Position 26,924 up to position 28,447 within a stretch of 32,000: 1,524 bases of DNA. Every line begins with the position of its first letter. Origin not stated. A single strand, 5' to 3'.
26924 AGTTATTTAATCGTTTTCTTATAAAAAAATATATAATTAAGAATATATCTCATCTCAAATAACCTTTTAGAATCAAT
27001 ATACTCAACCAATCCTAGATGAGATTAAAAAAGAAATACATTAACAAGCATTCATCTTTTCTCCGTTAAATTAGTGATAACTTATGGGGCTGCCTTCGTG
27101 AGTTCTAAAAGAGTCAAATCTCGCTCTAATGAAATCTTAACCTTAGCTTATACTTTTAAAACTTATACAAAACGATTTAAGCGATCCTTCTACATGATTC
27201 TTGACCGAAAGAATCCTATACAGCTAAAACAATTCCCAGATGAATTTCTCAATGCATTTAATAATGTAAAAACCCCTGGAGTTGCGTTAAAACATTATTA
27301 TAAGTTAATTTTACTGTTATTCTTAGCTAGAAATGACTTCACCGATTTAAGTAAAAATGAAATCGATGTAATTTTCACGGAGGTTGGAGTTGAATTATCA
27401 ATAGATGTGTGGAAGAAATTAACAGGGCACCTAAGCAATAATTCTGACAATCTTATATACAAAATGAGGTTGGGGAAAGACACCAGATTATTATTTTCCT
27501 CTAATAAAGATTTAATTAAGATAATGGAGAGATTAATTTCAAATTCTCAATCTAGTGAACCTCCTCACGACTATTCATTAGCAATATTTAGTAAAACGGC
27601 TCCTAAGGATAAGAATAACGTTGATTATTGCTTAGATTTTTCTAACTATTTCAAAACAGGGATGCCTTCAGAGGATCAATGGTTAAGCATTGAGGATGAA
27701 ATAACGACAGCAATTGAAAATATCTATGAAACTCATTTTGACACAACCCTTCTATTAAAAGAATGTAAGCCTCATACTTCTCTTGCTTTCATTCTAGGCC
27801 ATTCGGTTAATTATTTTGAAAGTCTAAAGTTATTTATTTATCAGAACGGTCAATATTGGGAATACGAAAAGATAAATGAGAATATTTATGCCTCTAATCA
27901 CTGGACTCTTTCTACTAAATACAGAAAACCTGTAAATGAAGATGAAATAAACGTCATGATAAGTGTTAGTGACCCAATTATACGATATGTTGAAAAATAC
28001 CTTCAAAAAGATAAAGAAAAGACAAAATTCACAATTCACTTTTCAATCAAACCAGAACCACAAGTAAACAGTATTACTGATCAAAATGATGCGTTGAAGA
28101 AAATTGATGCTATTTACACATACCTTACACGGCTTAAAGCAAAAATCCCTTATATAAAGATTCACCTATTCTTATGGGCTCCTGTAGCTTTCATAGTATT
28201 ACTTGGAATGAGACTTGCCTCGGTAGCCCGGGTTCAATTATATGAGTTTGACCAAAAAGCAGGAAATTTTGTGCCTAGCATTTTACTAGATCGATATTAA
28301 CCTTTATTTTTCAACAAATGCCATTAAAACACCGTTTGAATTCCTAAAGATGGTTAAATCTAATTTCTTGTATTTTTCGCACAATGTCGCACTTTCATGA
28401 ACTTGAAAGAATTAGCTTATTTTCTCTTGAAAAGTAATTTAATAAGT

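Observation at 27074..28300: Orphan SAVED-like sensor protein with an unknown N-terminal output domain and no nucleotide cyclase nearby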

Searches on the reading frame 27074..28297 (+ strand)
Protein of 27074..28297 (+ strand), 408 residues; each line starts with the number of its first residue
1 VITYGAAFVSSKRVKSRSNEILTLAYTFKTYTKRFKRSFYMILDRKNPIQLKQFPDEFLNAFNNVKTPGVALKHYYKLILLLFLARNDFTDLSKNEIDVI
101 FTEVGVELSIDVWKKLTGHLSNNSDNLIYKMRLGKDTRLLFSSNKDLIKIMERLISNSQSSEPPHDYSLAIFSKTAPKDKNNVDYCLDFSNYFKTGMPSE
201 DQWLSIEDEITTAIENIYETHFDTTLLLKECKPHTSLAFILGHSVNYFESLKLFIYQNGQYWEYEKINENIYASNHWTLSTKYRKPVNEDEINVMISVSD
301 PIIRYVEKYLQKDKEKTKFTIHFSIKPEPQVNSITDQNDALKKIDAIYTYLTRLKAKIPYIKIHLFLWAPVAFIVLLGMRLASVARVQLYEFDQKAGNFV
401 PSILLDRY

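Call 3: search_protein_families(library=pfam, proteins=[window:27074-28297:+], max_evalue=10)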
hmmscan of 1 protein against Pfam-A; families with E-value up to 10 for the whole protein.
window:27074-28297:+ (408 aa): 4 families
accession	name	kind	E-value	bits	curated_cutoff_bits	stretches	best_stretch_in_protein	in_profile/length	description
PF18145.6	SAVED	-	7.1e-22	78.5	26.2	1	232-403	23-188/190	SMODS-associated and fused to various effectors sensor domain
PF23428.2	DUF7115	-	0.08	13.2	27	1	125-198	14-87/108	Domain of unknown function (DUF7115)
PF08958.15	DUF1871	-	0.16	12.8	22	1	208-232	37-61/77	Domain of unknown function (DUF1871)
PF12033.13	DUF3519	-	0.54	11.1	27.5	1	307-343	53-89/105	Protein of unknown function (DUF3519)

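Call 4: search_protein_families(library=padloc, proteins=[window:27074-28297:+], max_evalue=10)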
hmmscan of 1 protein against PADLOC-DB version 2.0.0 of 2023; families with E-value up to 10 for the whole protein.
window:27074-28297:+ (408 aa): 31 families (the best 25 are shown)
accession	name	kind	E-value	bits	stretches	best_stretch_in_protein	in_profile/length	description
PDLC02004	SAVED3--SAVED_PDDEXK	-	1.7e-28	98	1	125-401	215-486/490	-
PDLC00752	Effector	-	5.1e-28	96.1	1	120-404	218-505/508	Endonuclease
PDLC00737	Effector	-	1.7e-26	91.2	1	120-404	219-504/506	Endonuclease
PDLC02012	SAVED5--SAVED_TIR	-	6.2e-20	69.7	1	167-403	169-388/404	-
PDLC00744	Effector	-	6.5e-16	56.3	1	111-405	200-493/495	Endonuclease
PDLC02006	SAVED3--SAVED_PDDEXK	-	9e-14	49.1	1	84-404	160-461/463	-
PDLC02009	SAVED4--SAVED_LON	-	1.3e-13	48.8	2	284-405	350-465/470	-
PDLC00750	Effector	-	2.4e-13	47.8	1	86-405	162-463/465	Endonuclease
PDLC02010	SAVED4--SAVED_LON_TM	-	1.4e-12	45.5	1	179-399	232-443/455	-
PDLC01050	CRISPR-Lon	-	2.5e-12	44.4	1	197-401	254-448/458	Lon protease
PDLC00741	Effector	-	8.1e-12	42.4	1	188-393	280-475/489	Endonuclease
PDLC02005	SAVED3--SAVED_PDDEXK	-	2.4e-11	40.8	1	190-391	277-468/483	-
PDLC02008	SAVED4--SAVED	-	2.7e-11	42.1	2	291-402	2-98/104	-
PDLC00735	Effector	-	2.6e-10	37.8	1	164-395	214-447/462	Endonuclease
PDLC00747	Effector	-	4e-08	30.8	1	253-396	222-363/373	Endonuclease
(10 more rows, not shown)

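Call 5: search_protein_families(library=ncbifam, proteins=[window:27074-28297:+], max_evalue=10)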
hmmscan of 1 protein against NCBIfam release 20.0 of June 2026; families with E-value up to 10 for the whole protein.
window:27074-28297:+ (408 aa): 2 families
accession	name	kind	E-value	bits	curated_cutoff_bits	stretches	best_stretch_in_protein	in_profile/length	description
NF033611.0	SAVED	domain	5.5e-29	101.5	33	1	151-406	5-260/261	SAVED domain-containing protein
NF051438.1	CDNTAsocCap4MOROS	equivalog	2.5e-06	26.6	160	1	202-402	272-459/464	CD-NTase-associated endodeoxyribonuclease Cap4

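Call 12: find_homologous_proteins(query=window:27074-28297:+)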
Query window:27074-28297:+ (408 aa): 14 proteins with E <= 0.001 among 3741 candidates.
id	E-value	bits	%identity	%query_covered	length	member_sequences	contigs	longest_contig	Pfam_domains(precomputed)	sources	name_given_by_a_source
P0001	7.4e-264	893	100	98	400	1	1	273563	PF18145.7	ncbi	ncbi:MAG: SAVED domain-containing protein [Promethearchaeota archaeon]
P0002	1.8e-239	813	88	100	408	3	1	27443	PF18145.7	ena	-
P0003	3.1e-228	776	84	100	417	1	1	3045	PF18145.7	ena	-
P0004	9.1e-224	761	83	99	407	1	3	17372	PF18145.7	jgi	jgi:hypothetical protein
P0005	2.2e-223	760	82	98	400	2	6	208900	PF18145.7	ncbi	ncbi:MAG: SAVED domain-containing protein [Promethearchaeota archaeon]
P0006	3.1e-219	746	80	100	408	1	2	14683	PF18145.7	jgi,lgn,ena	-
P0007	4.8e-218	742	81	99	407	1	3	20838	PF18145.7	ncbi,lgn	-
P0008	4.1e-210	716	79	95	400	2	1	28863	PF18145.7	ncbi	ncbi:MAG: SAVED domain-containing protein [Candidatus Thorarchaeota archaeon]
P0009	4.9e-210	716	79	98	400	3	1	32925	PF18145.7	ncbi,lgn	ncbi:MAG: SAVED domain-containing protein [Candidatus Hodarchaeota archaeon]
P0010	8.5e-202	689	76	98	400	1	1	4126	PF18145.7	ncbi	ncbi:MAG: SAVED domain-containing protein [Candidatus Hodarchaeota archaeon]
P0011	3.3e-181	621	68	95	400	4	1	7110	PF18145.7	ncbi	ncbi:MAG: SAVED domain-containing protein [Candidatus Heimdallarchaeota archaeon]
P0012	2.2e-163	562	64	98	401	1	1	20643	PF18145.7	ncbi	ncbi:MAG: SAVED domain-containing protein [Candidatus Hodarchaeota archaeon]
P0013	1.4e-144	500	77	70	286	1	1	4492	-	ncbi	ncbi:MAG: hypothetical protein ACFE96_13875, partial [Candidatus Hermodarchaeota archaeon]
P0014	2.2e-116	407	77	57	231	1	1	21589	-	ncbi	ncbi:MAG: hypothetical protein ACFFC6_06495, partial [Promethearchaeota archaeon]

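Call 16: find_encoding_contigs(protein=P0005, flank=10000, max_places=2)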
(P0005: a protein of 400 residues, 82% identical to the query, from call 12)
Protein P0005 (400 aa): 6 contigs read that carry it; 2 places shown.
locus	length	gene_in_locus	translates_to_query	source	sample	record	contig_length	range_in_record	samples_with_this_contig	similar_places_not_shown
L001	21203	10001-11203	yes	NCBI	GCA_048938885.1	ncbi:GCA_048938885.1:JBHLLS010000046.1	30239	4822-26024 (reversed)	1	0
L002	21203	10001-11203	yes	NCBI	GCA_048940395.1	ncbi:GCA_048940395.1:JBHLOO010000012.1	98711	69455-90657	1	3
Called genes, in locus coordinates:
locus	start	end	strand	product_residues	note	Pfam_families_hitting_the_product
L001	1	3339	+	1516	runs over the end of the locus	PF13750:Big_3_3 (faint), PF19077:Big_13 (faint), PF00082:Peptidase_S8, PF17957:Big_7 (faint), PF00082:Peptidase_S8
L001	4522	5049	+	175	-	PF00583:Acetyltransf_1, PF13508:Acetyltransf_7 (weak)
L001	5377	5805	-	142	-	-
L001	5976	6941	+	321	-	PF01047:MarR (faint), PF08279:HTH_11 (faint), PF08280:HTH_Mga (faint), PF13404:HTH_AsnC-type, PF13412:HTH_24, PF13730:HTH_36 (faint), PF13404:HTH_AsnC-type (weak), PF13412:HTH_24 (weak)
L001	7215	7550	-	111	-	PF01741:MscL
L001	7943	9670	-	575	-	PF12146:Hydrolase_4, PF08840:BAAT_C (weak)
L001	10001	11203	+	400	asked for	PF18145:SAVED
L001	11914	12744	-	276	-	PF12146:Hydrolase_4, PF00561:Abhydrolase_1, PF12697:Abhydrolase_6 (weak)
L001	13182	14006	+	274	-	-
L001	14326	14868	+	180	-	PF01988:VIT1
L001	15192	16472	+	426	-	PF00150:Cellulase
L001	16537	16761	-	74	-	-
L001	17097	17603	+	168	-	PF21473:OB_Ssb-like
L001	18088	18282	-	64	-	-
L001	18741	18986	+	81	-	-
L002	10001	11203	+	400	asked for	PF18145:SAVED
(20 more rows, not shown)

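Call 17: find_encoding_contigs(protein=P0012, flank=10000, max_places=2)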
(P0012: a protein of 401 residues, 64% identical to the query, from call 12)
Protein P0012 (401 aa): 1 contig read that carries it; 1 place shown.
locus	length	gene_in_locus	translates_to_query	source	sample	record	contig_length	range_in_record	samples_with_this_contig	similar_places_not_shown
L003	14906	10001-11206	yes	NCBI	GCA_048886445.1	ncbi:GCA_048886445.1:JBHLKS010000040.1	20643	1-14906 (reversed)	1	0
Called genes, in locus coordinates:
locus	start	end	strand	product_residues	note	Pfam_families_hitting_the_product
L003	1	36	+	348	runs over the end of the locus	PF01656:CbiA (weak), PF13500:AAA_26, PF07085:DRTGG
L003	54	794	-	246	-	-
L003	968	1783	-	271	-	PF01975:SurE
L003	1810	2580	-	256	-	PF24553:Rv0428c_C, PF13420:Acetyltransf_4, PF13673:Acetyltransf_10, PF00583:Acetyltransf_1, PF13508:Acetyltransf_7, PF08445:FR47 (weak)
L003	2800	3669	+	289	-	-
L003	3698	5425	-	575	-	PF00246:Peptidase_M14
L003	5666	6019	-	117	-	PF01588:tRNA_bind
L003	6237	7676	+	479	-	PF01546:Peptidase_M20 (weak), PF07687:M20_dimer (weak)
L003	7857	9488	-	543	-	PF00149:Metallophos, PF12850:Metallophos_2 (faint), PF00149:Metallophos (weak)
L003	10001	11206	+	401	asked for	PF18145:SAVED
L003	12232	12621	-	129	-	-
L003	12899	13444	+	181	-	-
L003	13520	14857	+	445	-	-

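Call 18: find_encoding_contigs(protein=P0009, flank=10000, max_places=2)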
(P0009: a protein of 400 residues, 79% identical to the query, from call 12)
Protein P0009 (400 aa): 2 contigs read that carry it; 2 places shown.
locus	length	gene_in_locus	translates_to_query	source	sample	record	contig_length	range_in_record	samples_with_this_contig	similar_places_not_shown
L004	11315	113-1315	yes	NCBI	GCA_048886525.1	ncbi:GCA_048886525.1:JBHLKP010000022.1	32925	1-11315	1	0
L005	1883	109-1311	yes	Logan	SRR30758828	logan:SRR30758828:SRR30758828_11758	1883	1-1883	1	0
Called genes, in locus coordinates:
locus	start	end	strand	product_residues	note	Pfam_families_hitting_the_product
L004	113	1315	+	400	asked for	PF18145:SAVED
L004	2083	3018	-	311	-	PF01061:ABC2_membrane, PF12679:ABC2_membrane_2, PF12730:ABC2_membrane_4, PF12698:ABC2_membrane_3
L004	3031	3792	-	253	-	PF13476:AAA_23 (weak), PF00005:ABC_tran, PF13304:AAA_21 (weak)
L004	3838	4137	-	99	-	PF14947:HTH_45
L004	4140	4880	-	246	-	-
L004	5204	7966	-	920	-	PF01909:NTP_transf_2 (faint), PF00149:Metallophos, PF12850:Metallophos_2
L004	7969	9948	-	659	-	PF14196:ATC_hydrolase, PF13646:HEAT_2 (faint)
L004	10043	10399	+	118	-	-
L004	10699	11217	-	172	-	PF00025:Arf, PF00071:Ras, PF08477:Roc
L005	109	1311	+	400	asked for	PF18145:SAVED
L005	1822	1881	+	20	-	?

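Call 23: find_related_loci(query=A1, collection=genome_contigs, flank=10000)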
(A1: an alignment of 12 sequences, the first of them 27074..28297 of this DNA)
Query A1 (408 aa) in genome_contigs; peptide patterns used: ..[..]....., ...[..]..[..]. (x = any residue, [..] = any of these).
90 stretches matched a pattern; 5 encode a relative of the query (tblastn E <= 1e-3); 5 distinct loci.
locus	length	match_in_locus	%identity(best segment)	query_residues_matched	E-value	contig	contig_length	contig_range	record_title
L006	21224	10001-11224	81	1-408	0e+0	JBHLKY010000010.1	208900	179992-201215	MAG: Candidatus Hermodarchaeota archaeon isolate DZ1M.253 DZ1M.253@92, whole genome shotgun sequence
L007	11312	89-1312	78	1-408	0e+0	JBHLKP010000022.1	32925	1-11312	MAG: Candidatus Hodarchaeota archaeon isolate DZ1M.117 DZ1M.117@4125, whole genome shotgun sequence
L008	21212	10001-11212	67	5-408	0e+0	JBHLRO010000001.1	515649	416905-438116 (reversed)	MAG: Candidatus Thorarchaeota archaeon isolate TM1M.79 TM1M.79@3, whole genome shotgun sequence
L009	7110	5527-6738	67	5-408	0e+0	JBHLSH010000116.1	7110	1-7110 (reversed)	MAG: Candidatus Heimdallarchaeota archaeon isolate TM2S.58 TM2S.58@37522, whole genome shotgun sequence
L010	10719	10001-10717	77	1-239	1e-118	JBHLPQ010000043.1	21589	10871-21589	MAG: Promethearchaeota archaeon isolate H2S.126 H2S.126@1442, whole genome shotgun sequence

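Call 27: predict_structure(alignment_id=A1)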
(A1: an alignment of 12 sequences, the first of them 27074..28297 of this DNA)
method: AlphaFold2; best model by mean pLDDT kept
length: 408 residues; sequences in the alignment: 12
mean_pLDDT: 51.6   pTM: 0.46
mean pLDDT of the five models: 51.6, 50.7, 44.6, 43.7, 40.5
residues with pLDDT >= 90: 0; 70-90: 83; 50-70: 104; < 50: 221
segments of 3 or more residues with pLDDT < 50: 1-181, 266-287, 309-320, 328-332
pLDDT, mean of each block of 10 residues (from residue 1): 29 31 35 41 34 42 44 45 38 46 40 37 35 31 39 37 25 31 63 65 74 66 67 70 72 66 51 36 43 64 56 43 52 57 73 70 74 78 79 65 74
secondary structure, 60 per line:
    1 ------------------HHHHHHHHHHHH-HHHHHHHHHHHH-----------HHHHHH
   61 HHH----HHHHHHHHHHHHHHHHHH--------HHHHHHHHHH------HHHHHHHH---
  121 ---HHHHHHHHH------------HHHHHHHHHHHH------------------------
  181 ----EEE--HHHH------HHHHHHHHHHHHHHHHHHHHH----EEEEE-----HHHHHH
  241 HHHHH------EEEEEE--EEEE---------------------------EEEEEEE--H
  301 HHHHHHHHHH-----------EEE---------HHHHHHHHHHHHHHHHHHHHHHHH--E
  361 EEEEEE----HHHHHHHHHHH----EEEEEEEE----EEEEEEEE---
elements in order: H19-30 H32-43 H55-63 H68-85 H94-103 H110-117 H124-132 H145-156 E185-187 H190-193 H200-220 E225-229 H235-245 E252-257 E260-263 E291-297 H300-310 E322-324 H334-357 E360-366 H371-381 E386-393 E398-405

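Call 28: search_solved_structures(query=A1, max_evalue=1, show_alignments=2)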
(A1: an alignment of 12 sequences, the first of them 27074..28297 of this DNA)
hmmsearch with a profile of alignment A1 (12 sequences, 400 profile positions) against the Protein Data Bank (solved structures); distinct sequences matched with E-value up to 1: 3.
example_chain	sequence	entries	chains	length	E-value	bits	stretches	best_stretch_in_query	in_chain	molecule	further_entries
6vm5_A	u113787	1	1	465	7.3e-06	28.4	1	323-395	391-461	SAVED domain-containing protein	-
6vm6_A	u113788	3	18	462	2.5e-05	26.6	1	176-396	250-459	SAVED domain-containing protein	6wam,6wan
3r3p_A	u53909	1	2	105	0.14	14.4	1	231-298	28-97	Mobile intron protein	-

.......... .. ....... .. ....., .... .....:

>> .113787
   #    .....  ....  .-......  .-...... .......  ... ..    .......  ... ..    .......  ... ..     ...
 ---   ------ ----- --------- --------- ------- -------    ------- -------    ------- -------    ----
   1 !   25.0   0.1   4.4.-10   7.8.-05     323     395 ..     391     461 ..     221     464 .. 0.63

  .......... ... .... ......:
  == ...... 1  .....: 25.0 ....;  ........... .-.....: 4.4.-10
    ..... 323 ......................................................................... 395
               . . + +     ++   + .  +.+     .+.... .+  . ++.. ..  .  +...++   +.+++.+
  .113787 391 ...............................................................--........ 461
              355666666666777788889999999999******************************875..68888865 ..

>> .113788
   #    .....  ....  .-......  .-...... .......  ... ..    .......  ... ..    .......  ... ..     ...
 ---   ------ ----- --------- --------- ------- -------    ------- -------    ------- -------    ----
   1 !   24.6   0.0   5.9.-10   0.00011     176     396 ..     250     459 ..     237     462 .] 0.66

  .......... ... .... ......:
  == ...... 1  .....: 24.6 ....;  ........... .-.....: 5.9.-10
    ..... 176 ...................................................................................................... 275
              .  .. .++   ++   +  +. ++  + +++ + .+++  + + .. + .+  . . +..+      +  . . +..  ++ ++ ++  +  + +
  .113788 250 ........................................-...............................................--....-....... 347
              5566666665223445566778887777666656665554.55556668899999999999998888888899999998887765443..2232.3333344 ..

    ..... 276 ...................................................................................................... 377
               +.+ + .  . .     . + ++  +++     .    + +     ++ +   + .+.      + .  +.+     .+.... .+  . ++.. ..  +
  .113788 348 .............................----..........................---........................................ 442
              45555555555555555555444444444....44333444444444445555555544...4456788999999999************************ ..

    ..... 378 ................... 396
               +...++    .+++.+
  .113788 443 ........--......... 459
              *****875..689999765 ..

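Call 29: find_homologous_proteins(query=A1, max_evalue=0.001)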
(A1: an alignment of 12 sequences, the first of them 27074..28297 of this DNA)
Query A1 (12 sequences) (408 aa, profile of the alignment): 14 proteins with E <= 0.001 among 8000 candidates.
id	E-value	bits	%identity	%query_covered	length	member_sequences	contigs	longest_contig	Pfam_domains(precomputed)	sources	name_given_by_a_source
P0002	1.2e-248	843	88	100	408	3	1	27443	PF18145.7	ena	-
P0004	3.6e-246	835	83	99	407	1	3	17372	PF18145.7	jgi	jgi:hypothetical protein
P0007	7.0e-243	824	81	99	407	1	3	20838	PF18145.7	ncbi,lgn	-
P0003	1.2e-242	823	84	100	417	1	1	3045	PF18145.7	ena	-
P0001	1.5e-241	819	100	98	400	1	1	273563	PF18145.7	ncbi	ncbi:MAG: SAVED domain-containing protein [Promethearchaeota archaeon]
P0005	9.7e-240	813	82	98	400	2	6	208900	PF18145.7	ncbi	ncbi:MAG: SAVED domain-containing protein [Promethearchaeota archaeon]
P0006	4.4e-239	811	80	100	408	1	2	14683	PF18145.7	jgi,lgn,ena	-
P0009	2.7e-238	809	79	98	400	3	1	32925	PF18145.7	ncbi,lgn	ncbi:MAG: SAVED domain-containing protein [Candidatus Hodarchaeota archaeon]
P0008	4.0e-236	802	79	95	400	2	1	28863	PF18145.7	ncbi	ncbi:MAG: SAVED domain-containing protein [Candidatus Thorarchaeota archaeon]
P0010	9.4e-234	794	76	98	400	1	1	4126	PF18145.7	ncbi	ncbi:MAG: SAVED domain-containing protein [Candidatus Hodarchaeota archaeon]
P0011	2.0e-226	770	68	95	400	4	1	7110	PF18145.7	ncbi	ncbi:MAG: SAVED domain-containing protein [Candidatus Heimdallarchaeota archaeon]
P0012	1.3e-212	724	64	98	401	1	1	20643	PF18145.7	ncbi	ncbi:MAG: SAVED domain-containing protein [Candidatus Hodarchaeota archaeon]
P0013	2.9e-153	529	77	70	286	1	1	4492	-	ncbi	ncbi:MAG: hypothetical protein ACFE96_13875, partial [Candidatus Hermodarchaeota archaeon]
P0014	4.4e-124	433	77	57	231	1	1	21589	-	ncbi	ncbi:MAG: hypothetical protein ACFFC6_06495, partial [Promethearchaeota archaeon]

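Call 47: find_homologous_proteins(query=A5, max_evalue=0.01)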
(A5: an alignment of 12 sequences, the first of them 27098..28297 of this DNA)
Query A5 (12 sequences) (400 aa, profile of the alignment): 15 proteins with E <= 0.01 among 8000 candidates.
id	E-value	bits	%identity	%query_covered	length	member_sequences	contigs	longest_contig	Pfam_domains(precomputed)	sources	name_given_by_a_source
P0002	1.3e-224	764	89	100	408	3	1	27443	PF18145.7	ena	-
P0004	7.2e-223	758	83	100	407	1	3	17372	PF18145.7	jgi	jgi:hypothetical protein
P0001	1.2e-219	747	100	100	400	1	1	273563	PF18145.7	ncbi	ncbi:MAG: SAVED domain-containing protein [Promethearchaeota archaeon]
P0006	8.8e-218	741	80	100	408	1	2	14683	PF18145.7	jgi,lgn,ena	-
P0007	2.7e-217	740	81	100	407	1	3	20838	PF18145.7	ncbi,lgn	-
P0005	4.6e-217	739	82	100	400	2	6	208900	PF18145.7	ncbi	ncbi:MAG: SAVED domain-containing protein [Promethearchaeota archaeon]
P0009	2.1e-216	737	79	100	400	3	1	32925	PF18145.7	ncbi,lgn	ncbi:MAG: SAVED domain-containing protein [Candidatus Hodarchaeota archaeon]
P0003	1.1e-215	734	84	100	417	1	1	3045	PF18145.7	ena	-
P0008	7.4e-215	732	79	97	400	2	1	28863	PF18145.7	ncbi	ncbi:MAG: SAVED domain-containing protein [Candidatus Thorarchaeota archaeon]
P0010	1.5e-211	721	76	100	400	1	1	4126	PF18145.7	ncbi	ncbi:MAG: SAVED domain-containing protein [Candidatus Hodarchaeota archaeon]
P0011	1.7e-206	704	68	97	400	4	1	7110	PF18145.7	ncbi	ncbi:MAG: SAVED domain-containing protein [Candidatus Heimdallarchaeota archaeon]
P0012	2.8e-197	674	64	100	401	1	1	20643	PF18145.7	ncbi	ncbi:MAG: SAVED domain-containing protein [Candidatus Hodarchaeota archaeon]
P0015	6.2e-177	607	41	100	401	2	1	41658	PF18145.7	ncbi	ncbi:MAG: SAVED domain-containing protein [Candidatus Hodarchaeales archaeon]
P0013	1.6e-137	477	77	72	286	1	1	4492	-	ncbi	ncbi:MAG: hypothetical protein ACFE96_13875, partial [Candidatus Hermodarchaeota archaeon]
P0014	6.8e-112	393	78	58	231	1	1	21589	-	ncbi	ncbi:MAG: hypothetical protein ACFFC6_06495, partial [Promethearchaeota archaeon]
